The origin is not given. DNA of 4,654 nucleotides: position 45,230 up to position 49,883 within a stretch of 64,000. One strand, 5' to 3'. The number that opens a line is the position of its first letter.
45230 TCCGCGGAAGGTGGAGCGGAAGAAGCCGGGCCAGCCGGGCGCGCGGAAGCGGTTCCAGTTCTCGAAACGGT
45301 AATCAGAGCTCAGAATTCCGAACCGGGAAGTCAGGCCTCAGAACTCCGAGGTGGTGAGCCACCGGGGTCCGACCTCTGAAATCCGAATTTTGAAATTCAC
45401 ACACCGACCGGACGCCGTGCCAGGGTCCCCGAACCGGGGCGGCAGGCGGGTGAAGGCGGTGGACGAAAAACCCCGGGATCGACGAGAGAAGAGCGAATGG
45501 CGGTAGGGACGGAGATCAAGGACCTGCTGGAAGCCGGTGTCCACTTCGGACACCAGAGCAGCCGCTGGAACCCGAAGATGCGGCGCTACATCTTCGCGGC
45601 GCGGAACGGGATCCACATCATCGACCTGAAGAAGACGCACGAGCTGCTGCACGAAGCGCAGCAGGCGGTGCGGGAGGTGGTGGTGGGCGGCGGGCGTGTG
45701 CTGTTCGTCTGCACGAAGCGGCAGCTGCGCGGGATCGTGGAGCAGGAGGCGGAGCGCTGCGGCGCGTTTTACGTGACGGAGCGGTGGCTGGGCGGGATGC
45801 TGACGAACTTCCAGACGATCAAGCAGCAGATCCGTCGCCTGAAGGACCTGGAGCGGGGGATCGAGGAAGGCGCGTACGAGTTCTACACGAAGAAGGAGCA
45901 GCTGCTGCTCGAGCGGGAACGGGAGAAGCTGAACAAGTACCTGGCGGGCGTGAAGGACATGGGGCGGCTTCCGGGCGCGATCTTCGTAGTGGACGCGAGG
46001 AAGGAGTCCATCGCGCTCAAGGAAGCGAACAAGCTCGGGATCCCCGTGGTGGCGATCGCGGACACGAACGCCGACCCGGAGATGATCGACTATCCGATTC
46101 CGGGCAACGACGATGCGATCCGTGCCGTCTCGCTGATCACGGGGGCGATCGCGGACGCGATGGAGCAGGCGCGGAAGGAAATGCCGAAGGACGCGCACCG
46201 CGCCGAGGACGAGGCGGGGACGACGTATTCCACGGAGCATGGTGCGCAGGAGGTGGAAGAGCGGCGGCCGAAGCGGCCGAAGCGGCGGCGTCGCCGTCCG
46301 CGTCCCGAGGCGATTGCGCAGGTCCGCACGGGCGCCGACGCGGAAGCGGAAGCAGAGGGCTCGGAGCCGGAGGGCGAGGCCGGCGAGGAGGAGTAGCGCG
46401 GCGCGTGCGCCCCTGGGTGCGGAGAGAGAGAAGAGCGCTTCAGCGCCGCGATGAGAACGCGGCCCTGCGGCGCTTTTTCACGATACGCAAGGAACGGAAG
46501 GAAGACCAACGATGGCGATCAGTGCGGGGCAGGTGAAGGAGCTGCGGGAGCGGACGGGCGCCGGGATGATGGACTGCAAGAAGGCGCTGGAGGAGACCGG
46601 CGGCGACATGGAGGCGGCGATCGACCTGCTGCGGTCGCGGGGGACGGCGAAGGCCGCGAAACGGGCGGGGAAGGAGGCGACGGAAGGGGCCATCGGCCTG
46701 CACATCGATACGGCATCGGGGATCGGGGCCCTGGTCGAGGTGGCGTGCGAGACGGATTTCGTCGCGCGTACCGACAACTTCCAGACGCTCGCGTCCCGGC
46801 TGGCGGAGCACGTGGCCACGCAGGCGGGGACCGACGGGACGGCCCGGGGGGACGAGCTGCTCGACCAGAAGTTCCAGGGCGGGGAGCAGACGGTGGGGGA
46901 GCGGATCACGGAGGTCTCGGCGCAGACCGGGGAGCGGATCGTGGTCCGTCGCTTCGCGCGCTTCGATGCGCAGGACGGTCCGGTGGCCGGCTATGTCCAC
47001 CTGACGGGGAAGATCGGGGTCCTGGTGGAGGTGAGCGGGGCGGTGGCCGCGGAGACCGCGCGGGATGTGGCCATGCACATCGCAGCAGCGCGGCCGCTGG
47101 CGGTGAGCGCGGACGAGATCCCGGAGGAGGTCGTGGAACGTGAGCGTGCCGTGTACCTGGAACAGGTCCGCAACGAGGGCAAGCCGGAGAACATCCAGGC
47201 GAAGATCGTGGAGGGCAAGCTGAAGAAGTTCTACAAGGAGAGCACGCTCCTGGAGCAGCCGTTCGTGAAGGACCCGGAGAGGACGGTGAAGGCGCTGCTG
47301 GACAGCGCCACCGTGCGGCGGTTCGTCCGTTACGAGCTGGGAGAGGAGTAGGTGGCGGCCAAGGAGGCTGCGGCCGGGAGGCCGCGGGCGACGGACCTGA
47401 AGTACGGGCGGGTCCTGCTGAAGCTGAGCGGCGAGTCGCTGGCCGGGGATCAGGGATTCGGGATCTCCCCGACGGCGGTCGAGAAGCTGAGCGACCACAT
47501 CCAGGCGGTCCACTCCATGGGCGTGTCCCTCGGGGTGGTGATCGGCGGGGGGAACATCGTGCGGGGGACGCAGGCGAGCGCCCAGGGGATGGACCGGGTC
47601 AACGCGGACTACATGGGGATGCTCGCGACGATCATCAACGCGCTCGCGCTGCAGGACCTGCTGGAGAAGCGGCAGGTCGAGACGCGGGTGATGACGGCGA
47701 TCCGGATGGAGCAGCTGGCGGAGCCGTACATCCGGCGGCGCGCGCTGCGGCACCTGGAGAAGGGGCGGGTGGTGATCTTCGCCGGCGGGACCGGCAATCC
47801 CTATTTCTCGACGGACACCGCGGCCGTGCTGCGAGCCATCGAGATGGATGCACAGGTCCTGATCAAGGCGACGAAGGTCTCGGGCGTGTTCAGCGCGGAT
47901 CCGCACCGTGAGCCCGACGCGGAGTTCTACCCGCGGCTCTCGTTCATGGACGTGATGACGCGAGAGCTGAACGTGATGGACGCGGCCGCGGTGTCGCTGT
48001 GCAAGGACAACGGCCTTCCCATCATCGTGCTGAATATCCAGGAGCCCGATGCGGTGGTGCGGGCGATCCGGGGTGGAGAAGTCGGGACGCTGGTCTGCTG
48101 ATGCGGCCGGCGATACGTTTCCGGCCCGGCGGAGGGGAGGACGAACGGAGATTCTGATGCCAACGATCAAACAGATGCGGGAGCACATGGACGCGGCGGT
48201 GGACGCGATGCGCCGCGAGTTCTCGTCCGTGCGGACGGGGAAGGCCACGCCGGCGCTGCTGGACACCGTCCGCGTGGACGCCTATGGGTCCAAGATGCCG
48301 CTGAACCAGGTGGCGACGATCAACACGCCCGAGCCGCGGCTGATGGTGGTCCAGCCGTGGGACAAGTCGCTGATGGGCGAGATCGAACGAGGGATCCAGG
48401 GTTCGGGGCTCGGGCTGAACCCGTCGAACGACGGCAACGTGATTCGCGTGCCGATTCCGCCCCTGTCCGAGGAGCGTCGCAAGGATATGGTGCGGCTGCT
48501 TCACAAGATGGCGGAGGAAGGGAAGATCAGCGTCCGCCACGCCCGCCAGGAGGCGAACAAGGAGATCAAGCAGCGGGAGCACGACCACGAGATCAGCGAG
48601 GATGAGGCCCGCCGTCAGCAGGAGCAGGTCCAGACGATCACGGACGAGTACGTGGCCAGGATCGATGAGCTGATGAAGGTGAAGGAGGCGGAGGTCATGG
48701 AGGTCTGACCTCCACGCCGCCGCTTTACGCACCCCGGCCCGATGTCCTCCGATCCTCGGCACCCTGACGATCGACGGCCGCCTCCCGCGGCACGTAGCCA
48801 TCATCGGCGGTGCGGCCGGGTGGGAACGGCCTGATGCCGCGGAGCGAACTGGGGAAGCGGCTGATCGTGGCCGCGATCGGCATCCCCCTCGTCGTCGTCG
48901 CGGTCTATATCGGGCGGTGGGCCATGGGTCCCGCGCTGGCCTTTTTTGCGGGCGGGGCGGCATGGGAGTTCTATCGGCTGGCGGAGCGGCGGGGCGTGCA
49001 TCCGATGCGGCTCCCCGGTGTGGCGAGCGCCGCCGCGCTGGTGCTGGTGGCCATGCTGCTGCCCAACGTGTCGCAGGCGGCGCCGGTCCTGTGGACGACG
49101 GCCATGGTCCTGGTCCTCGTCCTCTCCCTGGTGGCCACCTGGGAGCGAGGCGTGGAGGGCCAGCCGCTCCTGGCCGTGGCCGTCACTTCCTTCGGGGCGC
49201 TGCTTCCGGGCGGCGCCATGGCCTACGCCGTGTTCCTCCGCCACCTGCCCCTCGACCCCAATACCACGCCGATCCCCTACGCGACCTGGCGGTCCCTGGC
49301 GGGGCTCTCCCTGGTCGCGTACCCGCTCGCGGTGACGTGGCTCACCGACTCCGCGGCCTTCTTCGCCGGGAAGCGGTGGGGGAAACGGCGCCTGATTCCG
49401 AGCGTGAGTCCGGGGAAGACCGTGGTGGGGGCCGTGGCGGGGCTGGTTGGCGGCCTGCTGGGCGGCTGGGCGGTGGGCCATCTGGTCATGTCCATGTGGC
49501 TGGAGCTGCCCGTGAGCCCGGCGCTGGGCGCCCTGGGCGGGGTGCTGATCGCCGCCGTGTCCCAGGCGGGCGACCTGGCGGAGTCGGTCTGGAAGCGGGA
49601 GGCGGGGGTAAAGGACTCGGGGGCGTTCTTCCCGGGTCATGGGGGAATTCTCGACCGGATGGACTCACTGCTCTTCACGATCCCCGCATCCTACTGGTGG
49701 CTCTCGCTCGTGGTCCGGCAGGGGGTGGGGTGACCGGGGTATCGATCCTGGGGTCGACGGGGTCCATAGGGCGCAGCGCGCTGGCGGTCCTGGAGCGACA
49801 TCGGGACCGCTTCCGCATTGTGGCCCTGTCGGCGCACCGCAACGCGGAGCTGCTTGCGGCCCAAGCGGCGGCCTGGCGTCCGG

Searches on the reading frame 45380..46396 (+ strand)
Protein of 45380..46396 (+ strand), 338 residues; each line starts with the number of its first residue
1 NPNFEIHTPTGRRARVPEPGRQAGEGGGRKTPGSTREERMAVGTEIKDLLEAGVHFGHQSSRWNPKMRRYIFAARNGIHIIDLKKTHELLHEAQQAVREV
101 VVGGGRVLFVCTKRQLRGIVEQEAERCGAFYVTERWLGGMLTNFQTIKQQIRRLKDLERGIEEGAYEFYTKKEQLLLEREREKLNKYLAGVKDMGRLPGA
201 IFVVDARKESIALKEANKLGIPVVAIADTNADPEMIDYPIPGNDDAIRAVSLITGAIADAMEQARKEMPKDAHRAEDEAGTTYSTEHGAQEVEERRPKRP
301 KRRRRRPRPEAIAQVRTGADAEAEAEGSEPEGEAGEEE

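Call 76: search_protein_families(library=pfam, proteins=[window:45380-46396:+], max_evalue=0.00001)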
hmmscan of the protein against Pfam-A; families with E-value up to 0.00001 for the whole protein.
window:45380-46396:+ (338 aa): 1 family
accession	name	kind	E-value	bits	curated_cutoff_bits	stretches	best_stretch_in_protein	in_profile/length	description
PF00318.25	Ribosomal_S2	-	6.9e-96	320.1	26.1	1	49-263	1-215/216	Ribosomal protein S2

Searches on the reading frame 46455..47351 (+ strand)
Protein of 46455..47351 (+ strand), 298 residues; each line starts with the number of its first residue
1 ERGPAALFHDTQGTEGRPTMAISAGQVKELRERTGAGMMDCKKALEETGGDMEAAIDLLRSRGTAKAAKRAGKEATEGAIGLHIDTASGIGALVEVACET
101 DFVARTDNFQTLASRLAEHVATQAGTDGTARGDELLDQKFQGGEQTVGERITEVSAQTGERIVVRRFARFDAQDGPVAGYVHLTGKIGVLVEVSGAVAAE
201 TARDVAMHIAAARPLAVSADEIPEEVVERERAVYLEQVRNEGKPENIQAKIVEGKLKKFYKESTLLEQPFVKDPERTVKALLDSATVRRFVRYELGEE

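Call 76: search_protein_families(library=pfam, proteins=[window:46455-47351:+], max_evalue=0.00001)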
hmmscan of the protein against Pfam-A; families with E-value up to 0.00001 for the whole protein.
window:46455-47351:+ (298 aa): 1 family
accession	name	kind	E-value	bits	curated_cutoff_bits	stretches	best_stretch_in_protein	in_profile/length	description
PF00889.24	EF_TS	-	6.1e-69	232.1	27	1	91-297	1-204/204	Elongation factor TS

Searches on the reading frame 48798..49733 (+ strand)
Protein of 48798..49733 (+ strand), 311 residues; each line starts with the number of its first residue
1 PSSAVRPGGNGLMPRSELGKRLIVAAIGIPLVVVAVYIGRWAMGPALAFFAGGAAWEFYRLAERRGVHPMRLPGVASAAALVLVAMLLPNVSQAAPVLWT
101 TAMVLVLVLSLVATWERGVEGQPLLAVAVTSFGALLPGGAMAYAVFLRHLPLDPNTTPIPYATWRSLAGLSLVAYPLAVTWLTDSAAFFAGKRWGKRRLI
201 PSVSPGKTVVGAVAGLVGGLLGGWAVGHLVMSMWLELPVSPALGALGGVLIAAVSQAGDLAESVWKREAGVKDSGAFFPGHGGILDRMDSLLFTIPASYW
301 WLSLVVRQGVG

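Call 76: search_protein_families(library=pfam, proteins=[window:48798-49733:+], max_evalue=0.00001)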
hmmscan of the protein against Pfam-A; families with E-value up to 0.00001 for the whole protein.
window:48798-49733:+ (311 aa): 1 family
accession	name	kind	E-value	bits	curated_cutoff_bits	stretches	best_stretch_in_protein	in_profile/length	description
PF01148.25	CTP_transf_1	-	4e-53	181.4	24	1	20-303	2-262/264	Cytidylyltransferase family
